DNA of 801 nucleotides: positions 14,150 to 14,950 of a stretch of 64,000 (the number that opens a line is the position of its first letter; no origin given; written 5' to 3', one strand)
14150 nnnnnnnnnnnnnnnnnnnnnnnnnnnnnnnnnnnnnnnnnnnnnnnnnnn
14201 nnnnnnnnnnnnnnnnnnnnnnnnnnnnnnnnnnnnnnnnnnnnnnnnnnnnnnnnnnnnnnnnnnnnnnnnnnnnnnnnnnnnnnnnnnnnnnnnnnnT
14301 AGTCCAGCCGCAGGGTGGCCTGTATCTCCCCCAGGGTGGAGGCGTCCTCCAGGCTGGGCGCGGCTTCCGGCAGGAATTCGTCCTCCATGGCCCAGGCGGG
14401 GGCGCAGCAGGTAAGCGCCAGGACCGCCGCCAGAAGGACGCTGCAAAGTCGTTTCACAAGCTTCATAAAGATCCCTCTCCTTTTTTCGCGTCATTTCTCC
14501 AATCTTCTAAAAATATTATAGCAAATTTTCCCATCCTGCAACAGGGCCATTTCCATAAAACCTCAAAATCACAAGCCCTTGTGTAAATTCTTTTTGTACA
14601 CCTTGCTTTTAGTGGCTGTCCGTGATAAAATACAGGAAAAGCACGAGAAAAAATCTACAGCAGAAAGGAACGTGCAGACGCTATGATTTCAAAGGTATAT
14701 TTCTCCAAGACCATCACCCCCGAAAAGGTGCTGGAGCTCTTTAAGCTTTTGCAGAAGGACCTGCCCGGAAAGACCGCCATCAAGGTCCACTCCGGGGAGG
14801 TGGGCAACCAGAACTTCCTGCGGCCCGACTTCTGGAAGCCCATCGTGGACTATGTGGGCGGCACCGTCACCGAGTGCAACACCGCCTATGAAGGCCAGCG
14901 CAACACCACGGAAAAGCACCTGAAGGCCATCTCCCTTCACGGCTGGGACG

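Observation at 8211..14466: Two-gene dockerin-M60 mucin peptidase plus cohesin-like SLH anchor: a minimal cell-surface 'protease-some'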

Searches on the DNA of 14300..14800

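Call 98: search_rna_families(source=window, start=14300, end=14800, threshold=evalue, max_evalue=1)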
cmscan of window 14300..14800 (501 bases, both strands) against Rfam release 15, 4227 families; matches with E-value up to 1: 0.
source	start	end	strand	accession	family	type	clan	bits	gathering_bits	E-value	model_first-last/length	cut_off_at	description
